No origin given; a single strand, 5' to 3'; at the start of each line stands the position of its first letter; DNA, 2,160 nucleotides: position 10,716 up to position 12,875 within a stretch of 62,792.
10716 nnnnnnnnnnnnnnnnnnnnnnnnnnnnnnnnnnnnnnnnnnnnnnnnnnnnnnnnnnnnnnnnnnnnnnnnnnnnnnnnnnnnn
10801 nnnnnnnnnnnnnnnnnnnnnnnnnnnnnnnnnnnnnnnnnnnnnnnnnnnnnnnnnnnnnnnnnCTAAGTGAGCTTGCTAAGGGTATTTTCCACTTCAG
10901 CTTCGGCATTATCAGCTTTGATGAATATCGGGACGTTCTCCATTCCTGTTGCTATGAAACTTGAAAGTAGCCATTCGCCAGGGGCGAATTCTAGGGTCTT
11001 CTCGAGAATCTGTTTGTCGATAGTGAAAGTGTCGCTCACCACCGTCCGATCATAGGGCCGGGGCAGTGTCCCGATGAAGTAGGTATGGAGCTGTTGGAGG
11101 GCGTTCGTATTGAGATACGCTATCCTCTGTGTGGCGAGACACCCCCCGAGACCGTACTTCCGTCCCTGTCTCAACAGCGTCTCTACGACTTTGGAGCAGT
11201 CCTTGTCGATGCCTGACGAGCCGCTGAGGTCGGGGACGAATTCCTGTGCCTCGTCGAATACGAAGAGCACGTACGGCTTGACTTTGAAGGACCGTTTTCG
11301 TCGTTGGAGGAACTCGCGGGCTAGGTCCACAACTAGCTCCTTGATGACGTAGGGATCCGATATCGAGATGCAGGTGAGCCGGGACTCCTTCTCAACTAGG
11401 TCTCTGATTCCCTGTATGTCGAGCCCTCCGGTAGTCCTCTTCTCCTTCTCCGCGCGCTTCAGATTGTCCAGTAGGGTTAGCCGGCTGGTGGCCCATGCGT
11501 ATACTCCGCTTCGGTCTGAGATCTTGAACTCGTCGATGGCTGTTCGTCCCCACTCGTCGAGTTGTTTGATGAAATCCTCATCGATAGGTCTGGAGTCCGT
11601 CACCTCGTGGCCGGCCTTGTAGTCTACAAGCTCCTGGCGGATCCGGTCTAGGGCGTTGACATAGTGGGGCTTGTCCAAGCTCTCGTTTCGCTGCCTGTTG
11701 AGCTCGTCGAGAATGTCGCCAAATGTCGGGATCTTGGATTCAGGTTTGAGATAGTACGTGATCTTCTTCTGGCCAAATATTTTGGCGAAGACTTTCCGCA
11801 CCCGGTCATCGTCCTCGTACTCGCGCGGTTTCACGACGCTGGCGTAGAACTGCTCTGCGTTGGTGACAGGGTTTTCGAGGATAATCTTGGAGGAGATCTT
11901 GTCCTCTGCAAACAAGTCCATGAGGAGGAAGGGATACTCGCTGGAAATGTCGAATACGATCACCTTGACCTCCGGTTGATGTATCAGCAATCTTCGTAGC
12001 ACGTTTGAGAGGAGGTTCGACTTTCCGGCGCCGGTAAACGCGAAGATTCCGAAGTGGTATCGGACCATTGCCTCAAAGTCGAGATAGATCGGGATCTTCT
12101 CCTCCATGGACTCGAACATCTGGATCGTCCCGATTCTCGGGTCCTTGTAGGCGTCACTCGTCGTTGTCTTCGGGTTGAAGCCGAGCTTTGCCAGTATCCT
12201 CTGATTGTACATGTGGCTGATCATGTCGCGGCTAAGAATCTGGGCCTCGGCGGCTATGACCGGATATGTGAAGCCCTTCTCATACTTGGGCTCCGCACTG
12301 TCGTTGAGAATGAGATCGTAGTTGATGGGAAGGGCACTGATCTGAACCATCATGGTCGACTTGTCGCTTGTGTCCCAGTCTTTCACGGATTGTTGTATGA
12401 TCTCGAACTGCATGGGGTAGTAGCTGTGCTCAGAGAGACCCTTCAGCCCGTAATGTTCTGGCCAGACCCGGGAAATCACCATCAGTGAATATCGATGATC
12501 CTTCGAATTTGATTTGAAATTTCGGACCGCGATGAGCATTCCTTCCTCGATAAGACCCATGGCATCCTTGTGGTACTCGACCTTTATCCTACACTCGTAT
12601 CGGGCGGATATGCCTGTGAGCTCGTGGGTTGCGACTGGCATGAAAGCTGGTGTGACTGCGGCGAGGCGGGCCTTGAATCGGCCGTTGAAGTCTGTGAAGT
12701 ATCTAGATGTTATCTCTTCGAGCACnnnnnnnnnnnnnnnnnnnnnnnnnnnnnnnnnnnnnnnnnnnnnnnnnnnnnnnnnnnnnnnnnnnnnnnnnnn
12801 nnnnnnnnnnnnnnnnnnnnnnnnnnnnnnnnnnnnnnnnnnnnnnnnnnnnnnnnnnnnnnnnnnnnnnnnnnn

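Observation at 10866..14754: Stand-alone overlapping operon of an enlarged NurA-like nuclease and a HerA-like ATPase: candidate undescribed repair or defence module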

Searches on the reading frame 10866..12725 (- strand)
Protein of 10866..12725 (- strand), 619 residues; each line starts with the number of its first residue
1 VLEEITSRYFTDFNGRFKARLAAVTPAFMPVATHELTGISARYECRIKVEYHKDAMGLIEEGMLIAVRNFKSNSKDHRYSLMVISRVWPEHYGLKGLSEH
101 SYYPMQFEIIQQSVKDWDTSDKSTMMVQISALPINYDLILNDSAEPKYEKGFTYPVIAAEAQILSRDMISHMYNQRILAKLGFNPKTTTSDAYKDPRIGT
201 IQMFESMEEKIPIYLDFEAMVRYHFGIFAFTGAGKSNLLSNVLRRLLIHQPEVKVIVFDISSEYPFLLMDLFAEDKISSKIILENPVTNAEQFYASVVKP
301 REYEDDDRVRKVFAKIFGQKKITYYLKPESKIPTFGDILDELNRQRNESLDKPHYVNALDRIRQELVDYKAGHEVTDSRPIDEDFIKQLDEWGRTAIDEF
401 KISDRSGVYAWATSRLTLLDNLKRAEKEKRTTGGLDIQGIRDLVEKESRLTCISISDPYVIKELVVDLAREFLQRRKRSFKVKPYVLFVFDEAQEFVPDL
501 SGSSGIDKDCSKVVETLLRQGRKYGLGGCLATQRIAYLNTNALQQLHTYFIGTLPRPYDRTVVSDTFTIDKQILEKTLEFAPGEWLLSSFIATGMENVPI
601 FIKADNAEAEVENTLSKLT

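Call 4: search_protein_families(library=pfam, proteins=[window:10866-12725:-], max_evalue=1)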
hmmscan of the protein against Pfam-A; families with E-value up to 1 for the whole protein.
window:10866-12725:- (619 aa): 3 families
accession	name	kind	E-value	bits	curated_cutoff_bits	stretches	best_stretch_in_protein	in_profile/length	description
PF01935.23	DUF87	-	1.4e-16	61.8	23.2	1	207-364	8-125/220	Helicase HerA, central domain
PF13401.12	AAA_22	-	0.01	16.6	27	0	227-289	10-33/130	AAA domain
PF10412.15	TrwB_AAD_bind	-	0.073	12.4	20.5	1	221-264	14-55/387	Type IV secretion-system coupling protein DNA-binding domain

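Call 5: search_protein_families(library=padloc, proteins=[window:10866-12725:-], max_evalue=1)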
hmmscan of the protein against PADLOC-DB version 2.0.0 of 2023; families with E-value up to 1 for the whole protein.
window:10866-12725:- (619 aa): 13 families
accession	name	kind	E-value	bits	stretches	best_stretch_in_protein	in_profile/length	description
PDLC01055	HerA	-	1e-40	138.1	2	40-299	4-225/532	Type III coevolved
PDLC04105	HerA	-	2.3e-20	70.7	2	154-280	112-223/576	-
PDLC04097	HerA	-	2.3e-14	51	2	200-264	138-208/618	-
PDLC04102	HerA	-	8.9e-14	48.7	2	145-285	102-243/654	-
PDLC04140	mad8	-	5.9e-13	47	1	211-553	18-252/314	mads_8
PDLC04103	HerA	-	7.8e-13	45.6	2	461-589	415-545/579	-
PDLC02185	HerA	-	2e-12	44.7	2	207-269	149-210/585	-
PDLC04100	HerA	-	3e-12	44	2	202-265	143-205/580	-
PDLC04106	HerA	-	3.7e-09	33.7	2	469-562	498-589/667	-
PDLC02188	HerA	-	5.2e-09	33.5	2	485-564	428-505/578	-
PDLC04098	HerA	-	9.3e-09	32.4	1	468-553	509-598/686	-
PDLC04104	HerA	-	0.00017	18.5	1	483-564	219-299/379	-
PDLC04099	HerA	-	0.0037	14.6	1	207-265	154-211/214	-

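Call 6: search_protein_families(library=ncbifam, proteins=[window:10866-12725:-], max_evalue=1)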
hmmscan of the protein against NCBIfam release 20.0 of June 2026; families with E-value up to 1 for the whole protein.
window:10866-12725:- (619 aa): 10 families
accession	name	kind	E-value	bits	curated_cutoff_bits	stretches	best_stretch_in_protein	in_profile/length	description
NF040819.1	helicase_HerA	equivalog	1.7e-14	53.3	970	2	207-267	141-200/561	DNA double-strand break repair helicase HerA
NF042943.1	HerA_antiphage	equivalog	1.7e-10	40.1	800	2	199-265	133-198/566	anti-phage-associated helicase HerA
NF053655.1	CedD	equivalog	7e-10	38.2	600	2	176-275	179-272/527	DNA-translocating ATPase CedD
NF042944.1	HerA_antiphage_2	equivalog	1.5e-08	33.9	850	2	485-563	428-504/576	anti-phage-associated helicase HerA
NF040937.1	HerA_Thermprot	equivalog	3.6e-07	29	800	2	199-288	118-199/487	DNA double-strand break repair helicase HerA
NF033849.1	ser_rich_anae_1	subfamily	8.8e-05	20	650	1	481-566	1014-1102/1163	serine-rich protein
NF041017.1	DNA_import_CedB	equivalog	0.0018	17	700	1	200-263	253-315/590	DNA import protein CedB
TIGR02746.1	TraC-F-type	equivalog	0.0047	14.9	567.05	1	460-536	621-686/800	type IV secretion system protein TraC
NF045975.1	VirB4_plasma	equivalog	0.069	10.8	590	1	227-265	520-556/894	Mbov_0397 family ICE element conjugal transfer ATPase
TIGR03924.1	T7SS_EccC_a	equivalog_domain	0.097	11.4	509.15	0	476-552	555-624/673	type VII secretion protein EccCa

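Call 14: search_solved_structures(query=window:10866-12725:-, max_evalue=0.01)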
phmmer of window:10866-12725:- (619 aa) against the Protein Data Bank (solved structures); distinct sequences matched with E-value up to 0.01: 8.
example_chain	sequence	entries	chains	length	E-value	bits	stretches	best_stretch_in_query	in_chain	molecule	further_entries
9x1l_A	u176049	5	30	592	2.6e-11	46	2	207-267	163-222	DNA helicase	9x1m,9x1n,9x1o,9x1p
8wiv_A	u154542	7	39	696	1.9e-08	36.6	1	209-266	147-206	Helicase HerA central domain-containing protein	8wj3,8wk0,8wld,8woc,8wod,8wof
8yho_A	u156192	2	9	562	4.4e-07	32.1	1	454-559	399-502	DUF87 domain-containing protein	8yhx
8xau_A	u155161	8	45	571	8.6e-07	31.1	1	463-564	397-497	ATP-binding protein | HerA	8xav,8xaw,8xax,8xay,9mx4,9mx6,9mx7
8j4u_M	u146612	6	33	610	5.9e-06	28.3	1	205-345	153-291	Nucleoside triphosphate hydrolase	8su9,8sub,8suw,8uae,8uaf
4d2i_A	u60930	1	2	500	6.3e-06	28.3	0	465-589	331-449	HERA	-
9c1m_M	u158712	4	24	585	1.2e-05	27.3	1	460-568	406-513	ATP-binding protein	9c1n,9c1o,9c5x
8ziq_M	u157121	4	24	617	0.0067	18.3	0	461-567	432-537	HerA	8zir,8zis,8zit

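Call 17: find_homologous_proteins(query=window:10866-12725:-)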
Query window:10866-12725:- (619 aa): 1772 proteins with E <= 0.001 among 8000 candidates; the best 120 are listed.
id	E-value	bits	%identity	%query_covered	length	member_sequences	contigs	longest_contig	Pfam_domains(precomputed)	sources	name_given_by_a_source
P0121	0.0e+0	1397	100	100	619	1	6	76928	PF01935.24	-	-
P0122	0.0e+0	1396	100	100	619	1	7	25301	PF01935.24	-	-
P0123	0.0e+0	1395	100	100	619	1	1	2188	PF01935.24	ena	-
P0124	0.0e+0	1393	100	100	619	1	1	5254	PF01935.24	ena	-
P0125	0.0e+0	1392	99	100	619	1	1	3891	PF01935.24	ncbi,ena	-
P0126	0.0e+0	1391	99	100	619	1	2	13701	PF01935.24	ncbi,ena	-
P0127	0.0e+0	1390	99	100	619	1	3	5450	PF01935.24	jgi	-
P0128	0.0e+0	1390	99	100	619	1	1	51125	PF01935.24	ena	-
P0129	0.0e+0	1389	99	100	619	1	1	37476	PF01935.24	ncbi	-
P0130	0.0e+0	1388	99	100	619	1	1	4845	PF01935.24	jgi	-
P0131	0.0e+0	1388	99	100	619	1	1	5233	PF01935.24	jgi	-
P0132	0.0e+0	1388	99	100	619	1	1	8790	PF01935.24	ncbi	-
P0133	0.0e+0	1386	99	100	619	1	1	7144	PF01935.24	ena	-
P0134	0.0e+0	1386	99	100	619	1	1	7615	PF01935.24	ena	-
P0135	0.0e+0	1386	99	100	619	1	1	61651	PF01935.24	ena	-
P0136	0.0e+0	1386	99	100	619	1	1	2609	PF01935.24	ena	-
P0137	0.0e+0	1385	99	100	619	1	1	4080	PF01935.24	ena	-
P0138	0.0e+0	1385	99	100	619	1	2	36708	PF01935.24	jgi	-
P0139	0.0e+0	1385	99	100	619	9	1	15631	PF01935.24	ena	-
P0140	0.0e+0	1383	99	100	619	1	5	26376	PF01935.24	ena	-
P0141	0.0e+0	1383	98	100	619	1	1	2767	PF01935.24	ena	-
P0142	0.0e+0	1382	99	100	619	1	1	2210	PF01935.24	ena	-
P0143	0.0e+0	1382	98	100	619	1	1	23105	PF01935.24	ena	-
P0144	0.0e+0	1382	98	100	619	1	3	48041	PF01935.24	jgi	-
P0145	0.0e+0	1382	98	100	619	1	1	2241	PF01935.24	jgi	-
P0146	0.0e+0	1382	98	100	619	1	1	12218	PF01935.24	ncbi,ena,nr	ncbi:ATP-binding protein [Candidatus Bathyarchaeota archaeon]|nr:MAG: ATP-binding protein [Candidatu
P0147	0.0e+0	1382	98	100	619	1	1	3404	PF01935.24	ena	-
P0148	0.0e+0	1381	98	100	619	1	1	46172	PF01935.24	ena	-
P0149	0.0e+0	1381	98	100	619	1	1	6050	PF01935.24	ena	-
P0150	0.0e+0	1381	98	100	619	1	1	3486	PF01935.24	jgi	-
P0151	0.0e+0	1381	98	100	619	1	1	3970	PF01935.24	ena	-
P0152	0.0e+0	1381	98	100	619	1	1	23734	PF01935.24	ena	-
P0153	0.0e+0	1381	98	100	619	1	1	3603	PF01935.24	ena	-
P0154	0.0e+0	1381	98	100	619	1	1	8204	PF01935.24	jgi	-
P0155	0.0e+0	1380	98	100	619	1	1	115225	PF01935.24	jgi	-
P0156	0.0e+0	1380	99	100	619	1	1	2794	PF01935.24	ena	-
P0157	0.0e+0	1380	98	100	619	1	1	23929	PF01935.24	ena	-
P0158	0.0e+0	1380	98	100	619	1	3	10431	PF01935.24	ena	-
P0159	0.0e+0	1380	98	100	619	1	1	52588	PF01935.24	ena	-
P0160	0.0e+0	1379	98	100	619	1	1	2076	PF01935.24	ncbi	-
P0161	0.0e+0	1379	98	100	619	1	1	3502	PF01935.24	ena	-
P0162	0.0e+0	1379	98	100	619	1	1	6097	PF01935.24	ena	-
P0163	0.0e+0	1379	98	100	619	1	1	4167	PF01935.24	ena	-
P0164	0.0e+0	1378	98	100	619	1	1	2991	PF01935.24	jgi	-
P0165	0.0e+0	1378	98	100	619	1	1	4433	PF01935.24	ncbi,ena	-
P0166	0.0e+0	1378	98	100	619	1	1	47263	PF01935.24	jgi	-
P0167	0.0e+0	1377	98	100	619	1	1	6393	PF01935.24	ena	-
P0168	0.0e+0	1377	98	100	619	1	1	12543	PF01935.24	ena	-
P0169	0.0e+0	1377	98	100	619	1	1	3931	PF01935.24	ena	-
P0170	0.0e+0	1377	98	100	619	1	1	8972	PF01935.24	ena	-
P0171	0.0e+0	1376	98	100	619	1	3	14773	PF01935.24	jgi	-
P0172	0.0e+0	1376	98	100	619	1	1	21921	PF01935.24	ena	-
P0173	0.0e+0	1376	98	100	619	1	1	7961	PF01935.24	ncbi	-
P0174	0.0e+0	1375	98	100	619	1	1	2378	PF01935.24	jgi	-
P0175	0.0e+0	1373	98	100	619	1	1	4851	PF01935.24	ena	-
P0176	0.0e+0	1335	94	100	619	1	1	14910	PF01935.24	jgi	jgi:uncharacterized protein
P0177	0.0e+0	1331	95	100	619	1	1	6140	PF01935.24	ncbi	-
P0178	0.0e+0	1330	95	100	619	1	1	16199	PF01935.24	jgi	jgi:DNA helicase HerA-like ATPase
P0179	0.0e+0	1328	99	95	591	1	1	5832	PF01935.24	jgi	-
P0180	0.0e+0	1327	94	100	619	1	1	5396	PF01935.24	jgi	jgi:uncharacterized protein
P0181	0.0e+0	1325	94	100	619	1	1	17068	PF01935.24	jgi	jgi:DNA helicase HerA-like ATPase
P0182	0.0e+0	1324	99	95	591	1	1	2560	PF01935.24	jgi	-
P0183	0.0e+0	1321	93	100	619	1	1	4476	PF01935.24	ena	-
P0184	0.0e+0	1317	92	100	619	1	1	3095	PF01935.24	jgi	-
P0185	0.0e+0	1317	93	100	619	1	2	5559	PF01935.24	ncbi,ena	-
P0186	0.0e+0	1316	92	100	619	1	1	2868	PF01935.24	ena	-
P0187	0.0e+0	1316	92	100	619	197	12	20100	PF01935.24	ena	-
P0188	0.0e+0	1314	92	100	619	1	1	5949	PF01935.24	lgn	-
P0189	0.0e+0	1313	98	95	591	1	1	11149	PF01935.24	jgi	-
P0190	0.0e+0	1313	92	100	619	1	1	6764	PF01935.24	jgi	-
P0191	0.0e+0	1313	93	100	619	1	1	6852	PF01935.24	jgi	-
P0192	0.0e+0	1313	91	100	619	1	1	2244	PF01935.24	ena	-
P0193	0.0e+0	1313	93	100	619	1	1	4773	PF01935.24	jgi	-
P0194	0.0e+0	1312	92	100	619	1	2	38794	PF01935.24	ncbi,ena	-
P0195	0.0e+0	1312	92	100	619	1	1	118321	PF01935.24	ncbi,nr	ncbi:MAG TPA: ATP-binding protein [Candidatus Dormibacteraeota bacterium]|nr:ATP-binding protein [Ca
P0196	0.0e+0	1312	92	100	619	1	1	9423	PF01935.24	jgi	jgi:uncharacterized protein DUF87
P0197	0.0e+0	1311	92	100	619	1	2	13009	PF01935.24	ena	-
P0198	0.0e+0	1311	98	95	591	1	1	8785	PF01935.24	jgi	-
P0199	0.0e+0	1311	93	100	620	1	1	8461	PF01935.24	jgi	jgi:uncharacterized protein DUF87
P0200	0.0e+0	1310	92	100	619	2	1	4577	PF01935.24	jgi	jgi:DNA helicase HerA-like ATPase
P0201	0.0e+0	1310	92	100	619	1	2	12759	PF01935.24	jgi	jgi:DNA helicase HerA-like ATPase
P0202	0.0e+0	1309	92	100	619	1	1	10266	PF01935.24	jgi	-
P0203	0.0e+0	1309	92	100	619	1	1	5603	PF01935.24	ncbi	-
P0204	0.0e+0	1309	92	100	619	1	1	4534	PF01935.24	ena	-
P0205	0.0e+0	1308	92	100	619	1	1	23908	PF01935.24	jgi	jgi:uncharacterized protein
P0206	0.0e+0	1308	92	100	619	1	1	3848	PF01935.24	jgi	-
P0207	0.0e+0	1308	92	100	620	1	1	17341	PF01935.24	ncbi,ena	-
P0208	0.0e+0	1308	92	100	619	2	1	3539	PF01935.24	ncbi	-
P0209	0.0e+0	1307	92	100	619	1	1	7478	PF01935.24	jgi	jgi:DNA helicase HerA-like ATPase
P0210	0.0e+0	1307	92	100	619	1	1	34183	PF01935.24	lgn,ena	-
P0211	0.0e+0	1307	91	100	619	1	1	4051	PF01935.24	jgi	jgi:uncharacterized protein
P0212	0.0e+0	1307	92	100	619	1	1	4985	PF01935.24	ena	-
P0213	0.0e+0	1307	92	100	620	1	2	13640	PF01935.24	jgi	-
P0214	0.0e+0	1306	92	100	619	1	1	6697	PF01935.24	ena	-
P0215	0.0e+0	1306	92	100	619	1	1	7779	PF01935.24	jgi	-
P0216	0.0e+0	1306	92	100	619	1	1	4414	PF01935.24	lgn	-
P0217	0.0e+0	1306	92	100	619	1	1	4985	PF01935.24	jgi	-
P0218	0.0e+0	1305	92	100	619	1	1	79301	PF01935.24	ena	-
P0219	0.0e+0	1305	91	100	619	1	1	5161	PF01935.24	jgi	jgi:DNA helicase HerA-like ATPase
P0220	0.0e+0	1305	91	100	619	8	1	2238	PF01935.24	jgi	-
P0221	0.0e+0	1305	92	100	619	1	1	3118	PF01935.24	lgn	-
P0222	0.0e+0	1305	92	100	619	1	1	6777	PF01935.24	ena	-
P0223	0.0e+0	1305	92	100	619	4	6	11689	PF01935.24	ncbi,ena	-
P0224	0.0e+0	1304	91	100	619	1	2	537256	PF01935.24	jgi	-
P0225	0.0e+0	1304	92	100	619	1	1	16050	PF01935.24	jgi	-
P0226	0.0e+0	1304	91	100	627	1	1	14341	PF01935.24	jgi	jgi:DNA helicase HerA-like ATPase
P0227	0.0e+0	1302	91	100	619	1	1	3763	PF01935.24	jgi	jgi:uncharacterized protein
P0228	0.0e+0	1298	91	100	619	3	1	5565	PF01935.24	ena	-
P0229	0.0e+0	1297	91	100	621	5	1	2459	PF01935.24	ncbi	-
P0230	0.0e+0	1297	92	100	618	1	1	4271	PF01935.24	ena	-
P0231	0.0e+0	1295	92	100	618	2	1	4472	PF01935.24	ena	-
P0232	0.0e+0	1289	91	100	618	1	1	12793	PF01935.24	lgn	-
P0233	0.0e+0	1287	91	100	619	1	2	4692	PF01935.24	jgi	-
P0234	0.0e+0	1287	90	100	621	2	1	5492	PF01935.24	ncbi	-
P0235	0.0e+0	1286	91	99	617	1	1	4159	PF01935.24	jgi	jgi:uncharacterized protein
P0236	0.0e+0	1284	91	99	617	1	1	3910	PF01935.24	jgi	jgi:uncharacterized protein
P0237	0.0e+0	1279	89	100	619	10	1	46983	PF01935.24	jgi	jgi:hypothetical protein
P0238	0.0e+0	1279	90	100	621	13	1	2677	PF01935.24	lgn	-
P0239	0.0e+0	1275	90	99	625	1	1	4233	PF01935.24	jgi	jgi:uncharacterized protein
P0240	0.0e+0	1252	90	100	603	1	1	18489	PF01935.24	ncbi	-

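Call 72: predict_structure(alignment_id=A4)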
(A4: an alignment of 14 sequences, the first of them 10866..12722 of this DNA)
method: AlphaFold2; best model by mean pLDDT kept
length: 618 residues; sequences in the alignment: 14
mean_pLDDT: 52.7   pTM: 0.48
mean pLDDT of the five models: 52.7, 51.0, 49.4, 48.3, 46.9
residues with pLDDT >= 90: 59; 70-90: 156; 50-70: 61; < 50: 342
segments of 3 or more residues with pLDDT < 50: 1-237, 477-483, 521-613, 616-618
pLDDT, mean of each block of 10 residues (from residue 1): 28 37 37 36 34 36 30 27 25 24 24 25 23 27 32 22 30 33 32 33 27 35 34 44 65 79 79 88 91 85 80 91 73 84 87 92 92 86 90 92 84 77 58 79 80 86 81 55 58 61 72 65 42 31 28 29 24 31 28 29 37 47
secondary structure, 60 per line:
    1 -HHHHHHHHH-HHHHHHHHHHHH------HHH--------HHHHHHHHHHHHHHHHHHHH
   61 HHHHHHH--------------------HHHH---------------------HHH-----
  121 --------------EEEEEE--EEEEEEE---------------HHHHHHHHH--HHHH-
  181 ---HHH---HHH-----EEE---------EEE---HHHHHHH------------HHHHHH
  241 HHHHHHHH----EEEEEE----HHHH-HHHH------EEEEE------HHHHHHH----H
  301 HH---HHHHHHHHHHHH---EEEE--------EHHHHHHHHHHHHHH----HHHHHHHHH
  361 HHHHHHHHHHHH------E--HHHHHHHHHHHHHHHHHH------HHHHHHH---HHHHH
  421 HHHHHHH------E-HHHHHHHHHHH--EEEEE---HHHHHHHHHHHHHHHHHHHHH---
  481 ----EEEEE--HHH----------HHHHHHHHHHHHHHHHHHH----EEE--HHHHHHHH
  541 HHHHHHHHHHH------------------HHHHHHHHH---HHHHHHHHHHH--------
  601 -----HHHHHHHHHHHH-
elements in order: H2-10 H12-23 H41-67 H88-91 E135-140 E143-149 H165-173 H176-179 E198-200 E210-212 H216-222 H235-248 E253-258 H263-266 H268-271 E278-282 H289-295 H306-317 E321-324 H334-347 H352-372 H382-399 H406-412 H416-427 H436-446 E449-453 H457-477 E485-489 H505-523 E528-530 H533-551 H570-578 H582-592 H606-617
